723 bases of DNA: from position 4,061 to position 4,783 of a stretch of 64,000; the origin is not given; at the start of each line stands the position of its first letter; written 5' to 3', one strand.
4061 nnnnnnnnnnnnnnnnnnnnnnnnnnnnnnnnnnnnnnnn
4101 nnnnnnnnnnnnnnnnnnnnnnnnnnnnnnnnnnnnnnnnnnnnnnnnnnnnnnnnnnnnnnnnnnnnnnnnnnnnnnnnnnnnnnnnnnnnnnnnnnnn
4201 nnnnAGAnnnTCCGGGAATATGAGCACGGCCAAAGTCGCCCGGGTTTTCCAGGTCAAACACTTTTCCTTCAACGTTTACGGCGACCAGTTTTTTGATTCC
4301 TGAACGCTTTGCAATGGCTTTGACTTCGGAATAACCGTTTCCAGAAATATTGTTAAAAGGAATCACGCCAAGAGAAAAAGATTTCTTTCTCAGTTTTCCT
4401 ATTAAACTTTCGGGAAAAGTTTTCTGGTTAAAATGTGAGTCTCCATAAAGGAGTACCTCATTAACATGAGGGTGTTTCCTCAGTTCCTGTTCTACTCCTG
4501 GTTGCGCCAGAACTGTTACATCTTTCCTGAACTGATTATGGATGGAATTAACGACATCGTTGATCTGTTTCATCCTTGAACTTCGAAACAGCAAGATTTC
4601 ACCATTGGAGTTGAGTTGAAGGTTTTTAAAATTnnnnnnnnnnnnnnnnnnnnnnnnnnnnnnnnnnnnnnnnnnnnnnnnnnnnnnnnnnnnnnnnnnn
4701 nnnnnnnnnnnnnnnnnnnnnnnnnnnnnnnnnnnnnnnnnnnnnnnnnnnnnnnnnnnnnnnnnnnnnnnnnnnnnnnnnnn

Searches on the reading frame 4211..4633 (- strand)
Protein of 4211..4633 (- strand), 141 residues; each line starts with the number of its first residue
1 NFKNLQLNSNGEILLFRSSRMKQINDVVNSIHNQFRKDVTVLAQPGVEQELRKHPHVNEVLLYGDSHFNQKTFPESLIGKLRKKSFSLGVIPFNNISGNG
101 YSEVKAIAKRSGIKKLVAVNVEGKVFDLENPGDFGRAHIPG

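Call 72: predict_structure(alignment_id=A8)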
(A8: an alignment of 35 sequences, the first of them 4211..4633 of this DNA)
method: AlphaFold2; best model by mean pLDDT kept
length: 141 residues; sequences in the alignment: 35
mean_pLDDT: 89.5   pTM: 0.85
mean pLDDT of the five models: 89.5, 89.2, 88.1, 87.2, 86.0
residues with pLDDT >= 90: 96; 70-90: 34; 50-70: 7; < 50: 4
segments of 3 or more residues with pLDDT < 50: 138-141
pLDDT, mean of each block of 10 residues (from residue 1): 87 94 96 96 96 98 86 93 96 80 92 95 90 58 41
secondary structure, 60 per line:
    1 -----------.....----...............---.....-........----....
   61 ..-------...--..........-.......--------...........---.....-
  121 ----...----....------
elements in order: E12-16 H21-35 E39-43 H45-52 E57-62 H75-84 E86-92 H101-111 E115-119 E125-127 H132-135

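Call 79: fold_search(model_id=the predicted structure, library=pdb)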
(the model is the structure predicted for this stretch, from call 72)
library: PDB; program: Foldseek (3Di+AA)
matches with E <= 10: 1726; with E <= 0.001: 1
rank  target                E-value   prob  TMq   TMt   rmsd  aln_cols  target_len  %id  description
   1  1psw                  3.3e-04  1.00  0.57  0.26   3.6       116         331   16  Structure of E. coli ADP-heptose lps heptosyltransferase II (released 2003-07-08)
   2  3tov_A                1.3e-03  1.00  0.59  0.26   3.7       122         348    7  The crystal structure of the glycosyl transferase family 9 from Veillonella parvula DSM 2008 (released 2011-09-21)
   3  8fbx_B                2.2e-03  1.00  0.46  0.24   5.5       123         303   13  Selenosugar synthase SenB from Variovorax paradoxus (released 2023-11-22)
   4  4ipt                  2.5e-03  1.00  0.48  0.33   4.4       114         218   13  The crystal structure of a short-chain dehydrogenases/reductase (ethylated) from Veillonella parvula DSM 2008 (released 2013-02-06)
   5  7ybu_A                2.9e-03  1.00  0.50  0.13   4.1       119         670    9  Human propionyl-coenzyme A carboxylase (released 2023-07-05)
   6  8f3d_H                3.0e-03  0.99  0.45  0.12   4.9       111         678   17  3-methylcrotonyl-CoA carboxylase in filament, beta-subunit centered (released 2023-01-11)
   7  3r6d                  4.0e-03  1.00  0.48  0.33   4.7       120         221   12  Crystal structure of NAD-dependent epimerase/dehydratase from Veillonella parvula DSM 2008 with Cz-methylated lysine (released 2011-04-20)
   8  4tld_D                4.0e-03  0.90  0.37  0.27   7.5       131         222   10  Crystal structure of N-terminal C1 domain of KaiC (released 2015-07-01)
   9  4hnv_D                4.5e-03  1.00  0.48  0.08   4.8       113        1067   13  Crystal structure of R54E mutant of S. aureus Pyruvate carboxylase (released 2013-01-16)
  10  3va7                  4.8e-03  0.99  0.46  0.08   4.6       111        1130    8  Crystal structure of the Kluyveromyces lactis Urea Carboxylase (released 2012-02-01)
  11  3vvc                  5.1e-03  0.98  0.44  0.23   5.5       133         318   11  Crystal Structure of Capsular Polysaccharide Synthesizing Enzyme CapE , K126E, in apo form (released 2013-06-12)
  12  3iv7_A                5.1e-03  0.98  0.43  0.20   8.1       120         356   15  Crystal structure of Iron-containing alcohol dehydrogenase (NP_602249.1) from Corynebacterium glutamicum ATCC 13032 KI (released 2009-09-22)
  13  4tld_C                5.1e-03  0.85  0.37  0.26   7.4       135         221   10  Crystal structure of N-terminal C1 domain of KaiC (released 2015-07-01)
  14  8rth_A                5.5e-03  0.99  0.47  0.12   4.5       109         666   13  Trypanosoma brucei 3-methylcrotonyl-CoA carboxylase (released 2024-04-17)
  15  4hng                  5.9e-03  1.00  0.47  0.33   4.3       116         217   12  The crystal structure of a short-chain dehydrogenases/reductase (wide type) from Veillonella parvula DSM 2008 (released 2012-10-31)
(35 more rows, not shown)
